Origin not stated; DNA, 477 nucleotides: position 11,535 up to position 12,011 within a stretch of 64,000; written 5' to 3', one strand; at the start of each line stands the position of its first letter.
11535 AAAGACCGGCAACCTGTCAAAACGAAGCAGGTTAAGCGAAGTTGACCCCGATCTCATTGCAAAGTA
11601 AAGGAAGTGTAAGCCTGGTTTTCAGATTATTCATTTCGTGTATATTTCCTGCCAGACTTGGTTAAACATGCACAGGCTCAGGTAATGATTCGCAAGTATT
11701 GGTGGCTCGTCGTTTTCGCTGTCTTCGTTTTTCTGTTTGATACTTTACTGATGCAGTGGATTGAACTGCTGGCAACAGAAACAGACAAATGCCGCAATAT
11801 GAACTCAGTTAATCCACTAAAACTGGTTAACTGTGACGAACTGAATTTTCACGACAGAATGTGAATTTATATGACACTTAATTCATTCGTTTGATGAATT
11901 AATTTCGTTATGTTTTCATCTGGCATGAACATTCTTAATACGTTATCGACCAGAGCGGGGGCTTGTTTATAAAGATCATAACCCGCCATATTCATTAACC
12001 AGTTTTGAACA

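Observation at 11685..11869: yhdU and envR converge with only 2 nt between their stop codons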

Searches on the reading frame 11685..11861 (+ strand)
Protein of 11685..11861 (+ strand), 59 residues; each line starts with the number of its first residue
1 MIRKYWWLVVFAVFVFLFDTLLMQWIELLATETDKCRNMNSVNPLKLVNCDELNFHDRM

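Call 33: search_protein_families(library=pfam, proteins=[window:11685-11861:+], max_evalue=0.01)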
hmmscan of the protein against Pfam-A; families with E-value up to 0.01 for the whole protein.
window:11685-11861:+ (59 aa): 1 family
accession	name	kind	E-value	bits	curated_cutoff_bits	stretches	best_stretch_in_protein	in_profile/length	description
PF10831.14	DUF2556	-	2.7e-36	123.8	27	1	1-53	1-53/53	Protein of unknown function (DUF2556)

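Call 35: find_homologous_proteins(query=window:11685-11861:+, max_evalue=0.001)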
Query seq(59 aa) (59 aa): 201 proteins with E <= 0.001 among 202 candidates; the best 120 are listed.
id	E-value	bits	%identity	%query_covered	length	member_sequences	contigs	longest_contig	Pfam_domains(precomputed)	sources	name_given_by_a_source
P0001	7.0e-33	128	100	100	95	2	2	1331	PF10831.15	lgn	-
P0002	2.0e-32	127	98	100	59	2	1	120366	PF10831.15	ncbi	ncbi:DUF2556 family protein [Escherichia coli]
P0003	6.4e-32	125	98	100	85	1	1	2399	PF10831.15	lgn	-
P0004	6.9e-32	125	97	100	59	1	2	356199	PF10831.15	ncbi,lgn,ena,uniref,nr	ncbi:DUF2556 family protein [Escherichia coli]|uniref:DUF2556 family protein n=1 Tax=Escherichia col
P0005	7.2e-32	125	97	100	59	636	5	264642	PF10831.15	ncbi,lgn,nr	ncbi:DUF2556 family protein [Escherichia coli]|nr:DUF2556 family protein [Escherichia coli]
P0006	8.2e-32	125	98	100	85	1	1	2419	PF10831.15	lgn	-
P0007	1.1e-31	125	97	100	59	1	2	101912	PF10831.15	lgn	-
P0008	1.4e-31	124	97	100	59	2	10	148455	PF10831.15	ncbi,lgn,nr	ncbi:TPA: DUF2556 family protein [Escherichia coli]|nr:DUF2556 domain-containing protein [Escherichi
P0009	1.4e-31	124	97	100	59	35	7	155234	PF10831.15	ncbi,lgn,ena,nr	ncbi:DUF2556 domain-containing protein [Escherichia coli O157:H7]|nr:DUF2556 domain-containing prote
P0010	1.4e-31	124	97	100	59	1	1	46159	PF10831.15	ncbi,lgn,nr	ncbi:TPA: DUF2556 family protein [Escherichia coli]|nr:DUF2556 family protein [Escherichia coli]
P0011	4.7e-31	123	95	100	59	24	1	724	PF10831.15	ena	-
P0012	5.0e-31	123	97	100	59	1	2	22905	PF10831.15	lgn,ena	-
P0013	6.2e-31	122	95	100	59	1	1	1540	PF10831.15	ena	-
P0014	6.6e-31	122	97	100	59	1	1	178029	PF10831.15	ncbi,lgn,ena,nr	ncbi:TPA: DUF2556 family protein [Escherichia coli]|nr:DUF2556 family protein [Escherichia coli]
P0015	8.7e-31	122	97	100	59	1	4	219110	PF10831.15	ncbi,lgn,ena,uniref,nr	ncbi:DUF2556 family protein [Escherichia coli]|uniref:DUF2556 family protein n=1 Tax=Escherichia col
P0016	1.0e-30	122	97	100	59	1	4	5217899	PF10831.15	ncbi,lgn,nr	ncbi:DUF2556 family protein [Escherichia coli]|nr:DUF2556 family protein [Escherichia coli] QMN92933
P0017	1.1e-30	121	97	100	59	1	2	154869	PF10831.15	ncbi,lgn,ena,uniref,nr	ncbi:TPA: DUF2556 family protein [Escherichia coli]|uniref:DUF2556 family protein n=1 Tax=Escherichi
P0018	1.3e-30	121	95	100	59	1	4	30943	PF10831.15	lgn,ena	-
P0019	2.8e-30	120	95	100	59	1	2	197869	PF10831.15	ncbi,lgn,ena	ncbi:TPA: DUF2556 family protein [Escherichia coli]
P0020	3.2e-30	120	93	100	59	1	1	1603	PF10831.15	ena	-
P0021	3.9e-30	120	95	100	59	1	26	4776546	PF10831.15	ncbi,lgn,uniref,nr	ncbi:DUF2556 family protein [Escherichia coli]|uniref:DUF2556 family protein n=1 Tax=Escherichia col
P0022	5.8e-30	119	95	100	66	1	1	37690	PF10831.15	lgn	-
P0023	1.0e-29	118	95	100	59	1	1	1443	PF10831.15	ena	-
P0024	1.6e-29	118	95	98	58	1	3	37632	PF10831.15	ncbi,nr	ncbi:DUF2556 family protein, partial [Shigella flexneri]|nr:DUF2556 family protein [Shigella flexner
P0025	6.4e-29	116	93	100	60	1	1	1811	PF10831.15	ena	-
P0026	6.7e-29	116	95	100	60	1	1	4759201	PF10831.15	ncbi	ncbi:DUF2556 family protein [Escherichia coli]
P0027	1.1e-28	115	90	100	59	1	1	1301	PF10831.15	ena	-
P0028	1.3e-28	115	89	100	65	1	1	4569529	PF10831.15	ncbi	ncbi:DUF2556 family protein [Escherichia coli]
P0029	3.4e-28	114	95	93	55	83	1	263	PF10831.15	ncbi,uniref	ncbi:DUF2556 family protein, partial [Escherichia coli]|uniref:DUF2556 family protein n=1 Tax=Escher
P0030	1.3e-27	112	96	92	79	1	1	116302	PF10831.15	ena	-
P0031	7.1e-27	109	98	90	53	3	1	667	PF10831.15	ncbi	ncbi:DUF2556 family protein, partial [Klebsiella pneumoniae]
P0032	1.6e-26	108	83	100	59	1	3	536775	PF10831.15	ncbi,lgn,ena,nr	ncbi:DUF2556 family protein [Escherichia albertii]|nr:DUF2556 family protein [Escherichia albertii] 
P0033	2.3e-26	108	91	92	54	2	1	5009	PF10831.15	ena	-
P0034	3.6e-26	107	81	100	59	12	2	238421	PF10831.15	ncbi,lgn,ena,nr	ncbi:DUF2556 family protein [Escherichia albertii]|nr:DUF2556 family protein [Escherichia albertii]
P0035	5.1e-26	107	86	95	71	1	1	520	PF10831.15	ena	-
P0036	1.0e-25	106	88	100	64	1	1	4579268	PF10831.15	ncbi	ncbi:DUF2556 family protein [Escherichia coli]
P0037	2.1e-25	105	91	92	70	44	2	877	PF10831.15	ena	-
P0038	3.6e-25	104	85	93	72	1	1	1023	PF10831.15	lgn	-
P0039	8.2e-25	103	98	83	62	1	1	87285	PF10831.15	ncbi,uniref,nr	ncbi:DUF2556 family protein [Escherichia coli]|uniref:DUF2556 family protein n=1 Tax=Escherichia col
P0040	1.1e-24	103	85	100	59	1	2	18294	PF10831.15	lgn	-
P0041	1.1e-24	103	85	92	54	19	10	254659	PF10831.15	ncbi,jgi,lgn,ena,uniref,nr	ncbi:DUF2556 family protein [Enterobacter sp. RIT637]|jgi:hypothetical protein|uniref:DUF2556 family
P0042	1.5e-24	102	85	92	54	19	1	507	PF10831.15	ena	-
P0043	1.6e-24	102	85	92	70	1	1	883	PF10831.15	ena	-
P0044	1.7e-24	102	83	92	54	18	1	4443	PF10831.15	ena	-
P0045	1.8e-24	102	85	92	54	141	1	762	PF10831.15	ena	-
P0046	1.9e-24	102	86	100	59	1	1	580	PF10831.15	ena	-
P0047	2.4e-24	102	83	92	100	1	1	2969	PF10831.15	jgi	jgi:hypothetical protein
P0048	2.7e-24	101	92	88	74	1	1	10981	PF10831.15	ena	-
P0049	3.5e-24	101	85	92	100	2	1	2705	PF10831.15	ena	-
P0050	4.0e-24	101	87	92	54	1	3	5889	PF10831.15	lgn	-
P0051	4.2e-24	101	100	81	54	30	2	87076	PF10831.15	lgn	-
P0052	5.1e-24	100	83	92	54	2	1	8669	PF10831.15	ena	-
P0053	7.3e-24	100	96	81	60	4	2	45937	PF10831.15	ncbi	ncbi:DUF2556 family protein [Escherichia coli]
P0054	7.7e-24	100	83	92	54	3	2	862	PF10831.15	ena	-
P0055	7.9e-24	100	80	95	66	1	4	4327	PF10831.15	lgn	-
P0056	8.2e-24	100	83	92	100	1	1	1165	PF10831.15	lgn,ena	-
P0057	9.2e-24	100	81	90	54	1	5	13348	PF10831.15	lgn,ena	-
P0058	9.6e-24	100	85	92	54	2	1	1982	PF10831.15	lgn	-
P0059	9.9e-24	100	87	90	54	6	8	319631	PF10831.15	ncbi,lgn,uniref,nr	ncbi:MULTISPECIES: DUF2556 family protein [Citrobacter]|uniref:DUF2556 family protein n=1 Tax=Citrob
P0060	1.0e-23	100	85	92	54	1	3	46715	PF10831.15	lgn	-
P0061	1.1e-23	99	79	95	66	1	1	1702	PF10831.15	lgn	-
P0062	1.2e-23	99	81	90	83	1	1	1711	PF10831.15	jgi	jgi:hypothetical protein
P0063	1.3e-23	99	100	78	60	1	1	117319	PF10831.15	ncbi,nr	ncbi:DUF2556 family protein [Escherichia coli]|nr:DUF2556 family protein [Escherichia coli]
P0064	1.4e-23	99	83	92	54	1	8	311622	PF10831.15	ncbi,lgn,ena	ncbi:TPA: DUF2556 family protein [Enterobacter asburiae]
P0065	1.5e-23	99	87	90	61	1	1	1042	PF10831.15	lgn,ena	-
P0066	2.1e-23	99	81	92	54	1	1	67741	PF10831.15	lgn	-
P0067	2.4e-23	98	90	85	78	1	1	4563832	PF10831.15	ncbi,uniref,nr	ncbi:protein yhdU [Salmonella enterica subsp. arizonae]|uniref:Protein yhdU n=1 Tax=Salmonella enter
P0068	2.6e-23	98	81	92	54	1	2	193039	PF10831.15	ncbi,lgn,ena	ncbi:DUF2556 family protein [Enterobacter asburiae]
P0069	2.6e-23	98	83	92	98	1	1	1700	PF10831.15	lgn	-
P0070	2.9e-23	98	87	90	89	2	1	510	PF10831.15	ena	-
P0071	3.8e-23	98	83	90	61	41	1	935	PF10831.15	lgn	-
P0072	3.8e-23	98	85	90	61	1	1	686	PF10831.15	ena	-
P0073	4.0e-23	98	85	90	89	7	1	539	PF10831.15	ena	-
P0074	4.2e-23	98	80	92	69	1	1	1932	PF10831.15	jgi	-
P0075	6.9e-23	97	81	92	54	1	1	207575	PF10831.15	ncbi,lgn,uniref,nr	ncbi:DUF2556 family protein [Lelliottia sp. CFBP8978]|uniref:DUF2556 family protein n=1 Tax=Lelliott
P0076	7.2e-23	97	81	90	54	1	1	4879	PF10831.15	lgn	-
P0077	8.0e-23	97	81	92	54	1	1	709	PF10831.15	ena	-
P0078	8.8e-23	97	85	90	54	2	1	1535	PF10831.15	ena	-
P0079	9.2e-23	97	80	92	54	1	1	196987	PF10831.15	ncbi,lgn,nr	ncbi:DUF2556 domain-containing protein [Enterobacter sp. FS01]|nr:DUF2556 domain-containing protein 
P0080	1.2e-22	96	78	92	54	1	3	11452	PF10831.15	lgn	-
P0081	1.4e-22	96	80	92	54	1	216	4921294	PF10831.15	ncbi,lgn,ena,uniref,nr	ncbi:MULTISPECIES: DUF2556 family protein [Citrobacter]|uniref:DUF2556 family protein n=1 Tax=Citrob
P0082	1.6e-22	96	81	92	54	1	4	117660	PF10831.15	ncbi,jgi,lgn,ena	-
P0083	1.6e-22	96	88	85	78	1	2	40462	PF10831.15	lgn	-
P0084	1.7e-22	96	80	92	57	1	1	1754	PF10831.15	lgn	-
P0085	2.0e-22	96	81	92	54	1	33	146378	PF10831.15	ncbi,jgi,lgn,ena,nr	ncbi:MAG: DUF2556 family protein [Enterobacterales bacterium]|jgi:hypothetical protein|nr:DUF2556 fa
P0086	2.1e-22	95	81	92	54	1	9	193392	PF10831.15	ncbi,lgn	ncbi:hypothetical protein D3C87_1375670 [compost metagenome]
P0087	2.2e-22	95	81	90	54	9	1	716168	PF10831.15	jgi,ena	jgi:Protein of unknown function (DUF2556).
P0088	2.4e-22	95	81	92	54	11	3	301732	PF10831.15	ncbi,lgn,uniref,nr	ncbi:DUF2556 family protein [Citrobacter amalonaticus]|uniref:DUF2556 family protein n=1 Tax=Citroba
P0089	2.5e-22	95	80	92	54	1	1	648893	PF10831.15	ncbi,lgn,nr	ncbi:DUF2556 domain-containing protein [Enterobacteriaceae bacterium RIT714]|nr:DUF2556 domain-conta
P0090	2.9e-22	95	80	92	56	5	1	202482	PF10831.15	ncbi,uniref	ncbi:DUF2556 family protein [Citrobacter tructae]|uniref:DUF2556 family protein n=1 Tax=Citrobacter 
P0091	3.0e-22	95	85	90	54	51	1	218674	PF10831.15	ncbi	ncbi:DUF2556 family protein [Citrobacter portucalensis]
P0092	3.1e-22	95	80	92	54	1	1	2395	PF10831.15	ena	-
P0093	3.2e-22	95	81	92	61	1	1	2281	PF10831.15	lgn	-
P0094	4.0e-22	95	77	90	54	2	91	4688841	PF10831.15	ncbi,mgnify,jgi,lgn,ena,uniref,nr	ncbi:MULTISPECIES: DUF2556 family protein [Leclercia]|mgnify:FL=1|uniref:DUF2556 family protein n=1 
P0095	4.2e-22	94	78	92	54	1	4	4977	PF10831.15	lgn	-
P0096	4.3e-22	94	81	92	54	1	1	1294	PF10831.15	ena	-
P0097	4.5e-22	94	78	92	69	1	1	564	PF10831.15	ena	-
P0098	4.7e-22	94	78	92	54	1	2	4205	PF10831.15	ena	-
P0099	5.5e-22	94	78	92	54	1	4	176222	PF10831.15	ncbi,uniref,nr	ncbi:DUF2556 domain-containing protein [Citrobacter amalonaticus]|uniref:DUF2556 domain-containing p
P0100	5.5e-22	94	78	92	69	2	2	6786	PF10831.15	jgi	jgi:hypothetical protein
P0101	5.9e-22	94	78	92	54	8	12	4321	PF10831.15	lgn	-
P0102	5.9e-22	94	79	90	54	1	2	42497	PF10831.15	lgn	-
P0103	6.3e-22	94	81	92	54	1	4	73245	PF10831.15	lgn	-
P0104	6.3e-22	94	80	92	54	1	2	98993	PF10831.15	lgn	-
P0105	6.5e-22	94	76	92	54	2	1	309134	PF10831.15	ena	-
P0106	6.7e-22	94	81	92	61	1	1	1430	PF10831.15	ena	-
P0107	6.8e-22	94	77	90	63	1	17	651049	PF10831.15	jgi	-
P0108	7.2e-22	94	78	92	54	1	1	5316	PF10831.15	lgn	-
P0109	7.4e-22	94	78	92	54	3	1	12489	PF10831.15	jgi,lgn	-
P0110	7.9e-22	94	76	92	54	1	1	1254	PF10831.15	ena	-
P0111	9.1e-22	93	78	92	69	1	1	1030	PF10831.15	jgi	-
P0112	1.1e-21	93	76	92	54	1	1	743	PF10831.15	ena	-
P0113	1.1e-21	93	75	90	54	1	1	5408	PF10831.15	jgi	-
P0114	1.2e-21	93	81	90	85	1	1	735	PF10831.15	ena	-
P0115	1.4e-21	93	80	92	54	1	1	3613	PF10831.15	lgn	-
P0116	1.5e-21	93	80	92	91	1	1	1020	PF10831.15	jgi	-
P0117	1.6e-21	93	81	92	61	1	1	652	PF10831.15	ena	-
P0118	1.8e-21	93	76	92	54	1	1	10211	PF10831.15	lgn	-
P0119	2.2e-21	92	76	92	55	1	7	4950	PF10831.15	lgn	-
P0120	2.5e-21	92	75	90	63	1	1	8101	PF10831.15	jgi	-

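Call 37: find_encoding_contigs(protein=P0094, flank=3000, max_places=2)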
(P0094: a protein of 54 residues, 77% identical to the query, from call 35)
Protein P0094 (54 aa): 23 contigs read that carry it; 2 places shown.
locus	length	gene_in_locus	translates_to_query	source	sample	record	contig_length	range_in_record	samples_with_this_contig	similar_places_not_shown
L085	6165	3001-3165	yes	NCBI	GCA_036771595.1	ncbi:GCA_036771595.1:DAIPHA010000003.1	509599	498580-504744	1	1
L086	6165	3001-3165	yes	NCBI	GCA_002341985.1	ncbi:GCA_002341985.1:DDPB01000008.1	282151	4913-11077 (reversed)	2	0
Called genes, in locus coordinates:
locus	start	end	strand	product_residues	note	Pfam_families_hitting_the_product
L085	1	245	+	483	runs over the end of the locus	PF00474:SSF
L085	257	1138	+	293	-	PF06325:PrmA, PF05175:MTS, PF13489:Methyltransf_23 (weak), PF13847:Methyltransf_31, PF08241:Methyltransf_11 (weak), PF08242:Methyltransf_12 (weak), PF13649:Methyltransf_25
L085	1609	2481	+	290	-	PF01180:DHO_dh (faint), PF01207:Dus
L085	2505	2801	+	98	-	PF27465:Fis_N, PF02954:HTH_8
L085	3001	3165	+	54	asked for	PF10831:DUF2556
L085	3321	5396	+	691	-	PF03707:MHYT, PF00990:GGDEF, PF00563:EAL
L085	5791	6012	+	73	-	-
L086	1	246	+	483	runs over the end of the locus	PF00474:SSF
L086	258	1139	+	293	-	PF06325:PrmA, PF05175:MTS, PF13489:Methyltransf_23 (weak), PF13847:Methyltransf_31, PF08241:Methyltransf_11 (weak), PF08242:Methyltransf_12 (weak), PF13649:Methyltransf_25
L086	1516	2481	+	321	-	PF01207:Dus, PF01180:DHO_dh (faint)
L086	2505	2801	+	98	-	PF27465:Fis_N, PF02954:HTH_8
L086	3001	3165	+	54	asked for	PF10831:DUF2556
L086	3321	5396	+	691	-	PF03707:MHYT, PF00990:GGDEF, PF00563:EAL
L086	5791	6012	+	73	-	-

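Call 38: find_encoding_contigs(protein=P0041, flank=3000, max_places=2)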
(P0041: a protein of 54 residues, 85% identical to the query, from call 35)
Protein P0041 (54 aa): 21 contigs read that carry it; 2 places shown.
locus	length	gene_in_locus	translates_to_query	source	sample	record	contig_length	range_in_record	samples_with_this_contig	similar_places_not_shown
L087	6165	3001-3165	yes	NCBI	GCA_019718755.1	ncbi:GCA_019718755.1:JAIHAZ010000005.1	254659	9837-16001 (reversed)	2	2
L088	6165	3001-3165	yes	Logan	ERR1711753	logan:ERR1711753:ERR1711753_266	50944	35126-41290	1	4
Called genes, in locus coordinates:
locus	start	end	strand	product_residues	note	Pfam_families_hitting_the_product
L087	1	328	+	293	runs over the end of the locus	PF06325:PrmA, PF05175:MTS, PF13489:Methyltransf_23, PF02475:TRM5-TYW2_MTfase (weak), PF13847:Methyltransf_31, PF08241:Methyltransf_11 (weak), PF08242:Methyltransf_12, PF13649:Methyltransf_25, +1 more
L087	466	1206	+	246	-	PF00194:Carb_anhydrase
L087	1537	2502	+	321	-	PF01207:Dus, PF01180:DHO_dh (faint)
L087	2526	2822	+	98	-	PF27465:Fis_N, PF02954:HTH_8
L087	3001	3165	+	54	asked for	PF10831:DUF2556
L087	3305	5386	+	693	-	PF03707:MHYT, PF00990:GGDEF, PF00563:EAL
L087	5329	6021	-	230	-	PF00440:TetR_N, PF08361:TetR_C_2, PF21256:TetR_C_5-like (weak)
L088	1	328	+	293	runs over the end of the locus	PF06325:PrmA, PF05175:MTS, PF13489:Methyltransf_23, PF02475:TRM5-TYW2_MTfase (weak), PF13847:Methyltransf_31, PF08241:Methyltransf_11 (weak), PF08242:Methyltransf_12, PF13649:Methyltransf_25, +1 more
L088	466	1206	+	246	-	PF00194:Carb_anhydrase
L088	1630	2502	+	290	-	PF01180:DHO_dh (faint), PF01207:Dus, PF00977:His_biosynth (faint)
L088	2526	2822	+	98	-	PF27465:Fis_N, PF02954:HTH_8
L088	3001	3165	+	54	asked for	PF10831:DUF2556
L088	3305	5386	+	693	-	PF03707:MHYT, PF00990:GGDEF, PF00563:EAL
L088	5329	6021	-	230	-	PF00440:TetR_N, PF08361:TetR_C_2, PF21256:TetR_C_5-like (weak)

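Call 57: search_protein_families(library=pfam, proteins=[L087:3305-5383:+], max_evalue=0.001)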
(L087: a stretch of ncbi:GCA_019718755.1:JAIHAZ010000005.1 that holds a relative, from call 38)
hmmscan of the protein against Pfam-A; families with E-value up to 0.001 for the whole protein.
L087:3305-5383:+ (693 aa): 3 families
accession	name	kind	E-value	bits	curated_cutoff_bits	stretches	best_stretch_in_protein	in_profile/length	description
PF00563.25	EAL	-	5.3e-71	239.2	31.3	1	438-672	3-236/236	EAL domain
PF03707.21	MHYT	-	5.2e-46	154.9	21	3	52-108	1-57/59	Bacterial signalling protein N terminal repeat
PF00990.26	GGDEF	-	3.3e-43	147.7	23.8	1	261-416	1-160/161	Diguanylate cyclase, GGDEF domain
